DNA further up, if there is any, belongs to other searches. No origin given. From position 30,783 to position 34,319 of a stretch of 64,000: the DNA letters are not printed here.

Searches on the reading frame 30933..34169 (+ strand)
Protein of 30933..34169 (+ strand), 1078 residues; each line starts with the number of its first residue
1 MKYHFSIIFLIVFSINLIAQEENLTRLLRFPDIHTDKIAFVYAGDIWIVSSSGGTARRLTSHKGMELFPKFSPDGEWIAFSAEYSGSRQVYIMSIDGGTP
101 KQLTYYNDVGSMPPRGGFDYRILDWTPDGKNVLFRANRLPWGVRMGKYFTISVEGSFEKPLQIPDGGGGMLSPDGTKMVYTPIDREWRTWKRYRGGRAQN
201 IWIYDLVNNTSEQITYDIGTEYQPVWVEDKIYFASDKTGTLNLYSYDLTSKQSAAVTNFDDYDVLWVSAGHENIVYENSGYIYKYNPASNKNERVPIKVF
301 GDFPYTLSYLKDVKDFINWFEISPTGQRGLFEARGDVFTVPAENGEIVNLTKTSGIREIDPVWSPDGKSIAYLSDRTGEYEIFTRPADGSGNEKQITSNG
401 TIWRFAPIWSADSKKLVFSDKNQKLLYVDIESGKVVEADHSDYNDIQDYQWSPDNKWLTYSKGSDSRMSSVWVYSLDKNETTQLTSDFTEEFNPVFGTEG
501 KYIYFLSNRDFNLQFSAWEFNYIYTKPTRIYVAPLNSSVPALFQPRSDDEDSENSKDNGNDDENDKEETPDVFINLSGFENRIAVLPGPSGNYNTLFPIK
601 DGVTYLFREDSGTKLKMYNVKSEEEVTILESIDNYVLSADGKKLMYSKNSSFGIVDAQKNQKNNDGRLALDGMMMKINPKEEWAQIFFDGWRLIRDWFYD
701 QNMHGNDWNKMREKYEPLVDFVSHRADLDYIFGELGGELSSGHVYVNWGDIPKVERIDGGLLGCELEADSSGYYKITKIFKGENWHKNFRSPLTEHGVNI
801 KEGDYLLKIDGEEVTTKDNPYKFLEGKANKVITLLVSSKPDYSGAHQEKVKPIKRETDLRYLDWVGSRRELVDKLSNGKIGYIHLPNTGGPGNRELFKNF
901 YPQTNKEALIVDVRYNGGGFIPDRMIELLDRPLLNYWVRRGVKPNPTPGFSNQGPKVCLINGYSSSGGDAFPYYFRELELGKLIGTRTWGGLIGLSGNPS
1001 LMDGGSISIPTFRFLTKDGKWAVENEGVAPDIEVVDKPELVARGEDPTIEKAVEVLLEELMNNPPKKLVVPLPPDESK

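Call 51: search_protein_families(library=pfam, proteins=[window:30933-34169:+], max_evalue=0.001)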
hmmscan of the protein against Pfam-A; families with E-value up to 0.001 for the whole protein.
window:30933-34169:+ (1078 aa): 7 families
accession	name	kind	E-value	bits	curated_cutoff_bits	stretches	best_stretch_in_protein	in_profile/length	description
PF07676.18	PD40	-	8.8e-29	99.3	20.9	2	350-383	4-37/38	WD40-like Beta Propeller Repeat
PF03572.23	Peptidase_S41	-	1e-24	87.4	24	1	879-1034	1-165/165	Peptidase family S41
PF14685.13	PDZ_Tricorn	-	1.5e-24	86.2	25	1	760-840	1-80/88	Tricorn protease PDZ domain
PF14684.11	Tricorn_C1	-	3.3e-20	72.2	24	1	679-735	1-57/59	Tricorn protease C1 domain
PF00930.27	DPPIV_N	-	6.9e-12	45.2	22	0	420-488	20-82/354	Dipeptidyl peptidase IV (DPP IV) N-terminal region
PF25174.1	Beta-prop_THOC3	-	1.1e-06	28.3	305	1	408-466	95-152/272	THOC3 beta-propeller domain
PF23414.1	Beta-prop_EML_2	-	0.00015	21.7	90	0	334-453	60-172/266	Echinoderm microtubule-associated protein second beta-propeller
